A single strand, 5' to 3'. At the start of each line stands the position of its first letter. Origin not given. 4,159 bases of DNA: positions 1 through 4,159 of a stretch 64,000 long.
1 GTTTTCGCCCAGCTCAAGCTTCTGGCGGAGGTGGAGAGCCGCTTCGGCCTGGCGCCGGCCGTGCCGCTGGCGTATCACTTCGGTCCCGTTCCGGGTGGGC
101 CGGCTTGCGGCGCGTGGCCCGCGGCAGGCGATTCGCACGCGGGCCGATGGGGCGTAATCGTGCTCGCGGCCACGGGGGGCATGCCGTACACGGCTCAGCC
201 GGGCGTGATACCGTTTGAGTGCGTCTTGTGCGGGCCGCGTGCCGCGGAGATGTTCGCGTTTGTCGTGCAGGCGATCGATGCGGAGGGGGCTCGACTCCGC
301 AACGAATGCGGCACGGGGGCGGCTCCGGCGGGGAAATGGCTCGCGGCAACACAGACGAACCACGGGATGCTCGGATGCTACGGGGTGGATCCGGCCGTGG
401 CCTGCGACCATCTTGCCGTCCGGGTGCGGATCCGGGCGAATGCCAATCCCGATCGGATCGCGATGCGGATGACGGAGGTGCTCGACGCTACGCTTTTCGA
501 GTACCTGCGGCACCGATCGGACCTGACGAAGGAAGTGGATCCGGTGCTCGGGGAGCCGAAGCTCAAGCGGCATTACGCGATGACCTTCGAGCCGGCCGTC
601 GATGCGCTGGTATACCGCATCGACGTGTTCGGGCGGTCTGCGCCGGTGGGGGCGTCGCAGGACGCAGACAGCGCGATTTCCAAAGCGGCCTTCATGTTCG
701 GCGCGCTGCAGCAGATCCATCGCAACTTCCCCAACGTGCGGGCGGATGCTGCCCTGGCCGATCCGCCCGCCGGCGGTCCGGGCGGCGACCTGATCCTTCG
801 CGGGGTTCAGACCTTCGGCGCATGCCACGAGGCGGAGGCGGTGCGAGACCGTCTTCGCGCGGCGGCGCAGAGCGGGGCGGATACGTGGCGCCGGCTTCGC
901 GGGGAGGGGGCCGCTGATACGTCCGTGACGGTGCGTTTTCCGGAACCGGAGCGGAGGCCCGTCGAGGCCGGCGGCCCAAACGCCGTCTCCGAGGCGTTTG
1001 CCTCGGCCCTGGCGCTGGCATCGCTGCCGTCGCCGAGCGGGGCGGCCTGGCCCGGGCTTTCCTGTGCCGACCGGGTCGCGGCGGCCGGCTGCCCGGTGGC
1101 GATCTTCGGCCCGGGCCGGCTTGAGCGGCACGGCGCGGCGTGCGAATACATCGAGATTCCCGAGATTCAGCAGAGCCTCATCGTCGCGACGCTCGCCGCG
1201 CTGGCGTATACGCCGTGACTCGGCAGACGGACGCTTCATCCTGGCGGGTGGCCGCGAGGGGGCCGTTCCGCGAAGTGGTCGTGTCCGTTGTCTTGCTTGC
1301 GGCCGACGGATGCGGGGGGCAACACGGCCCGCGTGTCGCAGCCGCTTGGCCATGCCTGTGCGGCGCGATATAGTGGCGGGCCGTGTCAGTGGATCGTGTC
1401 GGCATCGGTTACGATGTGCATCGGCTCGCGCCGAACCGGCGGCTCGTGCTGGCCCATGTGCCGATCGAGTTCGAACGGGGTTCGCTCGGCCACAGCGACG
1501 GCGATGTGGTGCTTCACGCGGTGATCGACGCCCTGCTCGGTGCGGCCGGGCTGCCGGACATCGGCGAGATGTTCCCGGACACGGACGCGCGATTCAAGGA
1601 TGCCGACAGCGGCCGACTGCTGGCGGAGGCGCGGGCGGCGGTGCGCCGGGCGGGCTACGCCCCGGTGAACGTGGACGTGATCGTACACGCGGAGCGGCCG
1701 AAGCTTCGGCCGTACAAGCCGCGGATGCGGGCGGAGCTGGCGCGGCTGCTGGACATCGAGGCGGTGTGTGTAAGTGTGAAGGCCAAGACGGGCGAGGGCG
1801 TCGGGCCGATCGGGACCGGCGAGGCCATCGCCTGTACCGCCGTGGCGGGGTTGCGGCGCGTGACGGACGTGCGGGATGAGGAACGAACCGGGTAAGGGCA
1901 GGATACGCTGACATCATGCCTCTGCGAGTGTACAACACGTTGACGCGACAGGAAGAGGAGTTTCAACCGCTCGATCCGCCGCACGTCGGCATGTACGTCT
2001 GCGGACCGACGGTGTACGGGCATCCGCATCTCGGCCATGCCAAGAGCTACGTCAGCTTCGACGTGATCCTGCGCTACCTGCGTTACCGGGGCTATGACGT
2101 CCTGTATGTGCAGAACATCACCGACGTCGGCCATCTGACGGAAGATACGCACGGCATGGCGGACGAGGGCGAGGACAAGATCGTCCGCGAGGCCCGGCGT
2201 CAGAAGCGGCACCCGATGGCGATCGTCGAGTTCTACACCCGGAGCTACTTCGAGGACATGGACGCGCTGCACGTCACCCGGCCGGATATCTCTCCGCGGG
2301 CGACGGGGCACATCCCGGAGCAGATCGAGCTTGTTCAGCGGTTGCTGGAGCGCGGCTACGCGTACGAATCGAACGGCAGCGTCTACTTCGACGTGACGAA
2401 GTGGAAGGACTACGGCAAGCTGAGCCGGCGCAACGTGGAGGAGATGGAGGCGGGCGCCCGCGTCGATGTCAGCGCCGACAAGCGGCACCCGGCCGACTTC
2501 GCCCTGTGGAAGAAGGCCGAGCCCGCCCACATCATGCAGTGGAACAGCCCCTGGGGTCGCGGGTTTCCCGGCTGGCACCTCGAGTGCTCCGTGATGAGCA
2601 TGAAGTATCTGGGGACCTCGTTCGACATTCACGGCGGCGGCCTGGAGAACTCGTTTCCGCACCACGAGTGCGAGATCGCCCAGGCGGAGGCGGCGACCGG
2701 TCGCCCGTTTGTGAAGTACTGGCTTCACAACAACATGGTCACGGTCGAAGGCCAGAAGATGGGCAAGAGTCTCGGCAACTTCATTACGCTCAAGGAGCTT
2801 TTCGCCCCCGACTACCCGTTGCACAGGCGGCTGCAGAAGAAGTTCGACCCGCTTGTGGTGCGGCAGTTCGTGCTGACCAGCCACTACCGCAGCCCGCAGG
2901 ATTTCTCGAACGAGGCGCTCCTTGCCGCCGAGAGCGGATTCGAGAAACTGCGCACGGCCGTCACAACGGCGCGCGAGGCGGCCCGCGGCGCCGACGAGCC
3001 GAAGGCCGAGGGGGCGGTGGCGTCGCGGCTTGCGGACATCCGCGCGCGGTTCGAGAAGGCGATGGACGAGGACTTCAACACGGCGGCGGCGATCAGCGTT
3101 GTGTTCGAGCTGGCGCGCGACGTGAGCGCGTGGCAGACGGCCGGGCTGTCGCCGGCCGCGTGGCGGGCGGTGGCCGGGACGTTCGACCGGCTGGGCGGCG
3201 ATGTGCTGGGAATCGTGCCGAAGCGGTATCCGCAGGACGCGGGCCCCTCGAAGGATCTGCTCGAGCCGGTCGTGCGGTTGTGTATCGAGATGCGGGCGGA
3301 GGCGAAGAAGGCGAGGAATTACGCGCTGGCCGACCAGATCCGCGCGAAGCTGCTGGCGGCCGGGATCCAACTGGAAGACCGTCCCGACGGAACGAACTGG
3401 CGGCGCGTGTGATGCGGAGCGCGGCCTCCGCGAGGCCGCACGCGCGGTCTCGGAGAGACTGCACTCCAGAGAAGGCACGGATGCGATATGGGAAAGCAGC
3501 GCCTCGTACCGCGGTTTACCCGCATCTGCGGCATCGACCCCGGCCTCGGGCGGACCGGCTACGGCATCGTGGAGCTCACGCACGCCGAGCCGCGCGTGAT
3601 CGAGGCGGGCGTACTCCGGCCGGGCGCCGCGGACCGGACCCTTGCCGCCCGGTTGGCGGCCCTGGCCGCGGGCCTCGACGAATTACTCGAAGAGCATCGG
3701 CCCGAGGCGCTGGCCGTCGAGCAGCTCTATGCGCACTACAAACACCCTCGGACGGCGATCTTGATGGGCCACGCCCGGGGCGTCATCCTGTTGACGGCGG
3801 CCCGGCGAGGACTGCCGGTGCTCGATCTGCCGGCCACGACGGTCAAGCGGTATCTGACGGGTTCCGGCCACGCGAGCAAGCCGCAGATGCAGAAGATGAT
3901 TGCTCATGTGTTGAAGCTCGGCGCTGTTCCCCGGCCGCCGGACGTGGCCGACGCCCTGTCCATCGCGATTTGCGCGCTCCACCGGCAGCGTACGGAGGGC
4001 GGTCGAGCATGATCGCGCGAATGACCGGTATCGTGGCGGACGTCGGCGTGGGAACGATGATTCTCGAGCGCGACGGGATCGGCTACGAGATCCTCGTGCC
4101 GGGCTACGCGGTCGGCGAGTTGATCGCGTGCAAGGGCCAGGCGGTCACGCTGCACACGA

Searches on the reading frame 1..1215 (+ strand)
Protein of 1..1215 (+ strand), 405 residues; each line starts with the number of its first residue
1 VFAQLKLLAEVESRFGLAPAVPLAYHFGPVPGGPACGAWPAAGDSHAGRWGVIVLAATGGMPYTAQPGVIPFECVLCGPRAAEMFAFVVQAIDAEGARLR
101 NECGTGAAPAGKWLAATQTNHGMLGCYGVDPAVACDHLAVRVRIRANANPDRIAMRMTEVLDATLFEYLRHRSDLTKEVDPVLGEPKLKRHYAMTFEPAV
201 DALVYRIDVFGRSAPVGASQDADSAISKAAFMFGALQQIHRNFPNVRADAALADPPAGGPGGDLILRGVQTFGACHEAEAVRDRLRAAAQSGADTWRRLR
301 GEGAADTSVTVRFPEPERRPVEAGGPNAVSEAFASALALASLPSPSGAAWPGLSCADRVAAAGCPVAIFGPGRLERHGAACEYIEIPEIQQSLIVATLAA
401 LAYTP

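Call 32: search_protein_families(library=pfam, proteins=[window:1-1215:+], max_evalue=0.0001)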
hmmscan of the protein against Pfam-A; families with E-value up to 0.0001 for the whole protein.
window:1-1215:+ (405 aa): 0 families

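Call 61: search_protein_families(library=ncbifam, proteins=[window:1-1215:+], max_evalue=0.01)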
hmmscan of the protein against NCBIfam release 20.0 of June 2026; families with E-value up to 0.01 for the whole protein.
window:1-1215:+ (405 aa): 1 family
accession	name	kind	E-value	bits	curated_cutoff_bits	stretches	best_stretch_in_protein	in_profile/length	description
TIGR01910.1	DapE-ArgE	subfamily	0.00099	18.4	217.6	0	347-392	325-370/373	ArgE/DapE family deacylase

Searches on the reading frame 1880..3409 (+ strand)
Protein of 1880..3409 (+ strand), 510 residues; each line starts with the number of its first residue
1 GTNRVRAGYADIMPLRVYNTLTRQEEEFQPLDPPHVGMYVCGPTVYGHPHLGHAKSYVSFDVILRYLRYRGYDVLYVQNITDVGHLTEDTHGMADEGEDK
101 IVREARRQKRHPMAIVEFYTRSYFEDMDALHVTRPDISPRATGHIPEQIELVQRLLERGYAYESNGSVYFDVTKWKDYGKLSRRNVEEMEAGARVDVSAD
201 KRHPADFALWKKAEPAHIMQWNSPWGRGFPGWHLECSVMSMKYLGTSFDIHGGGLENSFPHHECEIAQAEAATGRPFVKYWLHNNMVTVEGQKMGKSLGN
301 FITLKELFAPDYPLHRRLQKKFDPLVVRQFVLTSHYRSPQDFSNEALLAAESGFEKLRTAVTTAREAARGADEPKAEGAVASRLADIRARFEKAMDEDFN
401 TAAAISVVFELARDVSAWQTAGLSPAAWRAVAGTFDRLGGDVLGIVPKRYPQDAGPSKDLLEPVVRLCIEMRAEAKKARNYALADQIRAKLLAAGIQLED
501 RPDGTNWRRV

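Call 32: search_protein_families(library=pfam, proteins=[window:1880-3409:+], max_evalue=0.0001)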
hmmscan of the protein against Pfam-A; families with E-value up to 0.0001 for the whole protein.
window:1880-3409:+ (510 aa): 4 families
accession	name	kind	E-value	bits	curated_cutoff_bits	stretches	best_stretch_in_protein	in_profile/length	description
PF01406.26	tRNA-synt_1e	-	3.3e-111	371.9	27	1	28-351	2-300/301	tRNA synthetases class I (C) catalytic domain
PF09190.17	DALR_2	-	2.9e-14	53.8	22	1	390-445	1-55/57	DALR domain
PF09334.17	tRNA-synt_1g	-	3.1e-12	46.4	20.1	1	45-174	10-126/391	tRNA synthetases class I (M)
PF00133.28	tRNA-synt_1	-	3.5e-08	33.1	22.7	0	38-119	27-101/414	tRNA synthetases class I (I, L, M and V)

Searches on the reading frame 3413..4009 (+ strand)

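Call 32: search_protein_families(library=pfam, proteins=[window:3413-4009:+], max_evalue=0.0001)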
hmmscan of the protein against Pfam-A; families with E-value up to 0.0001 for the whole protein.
window:3413-4009:+ (199 aa): 1 family
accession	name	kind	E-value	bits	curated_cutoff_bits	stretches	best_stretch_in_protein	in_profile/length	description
PF02075.23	RuvC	-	6.7e-37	127.1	22.2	1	38-187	1-147/148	Crossover junction endodeoxyribonuclease RuvC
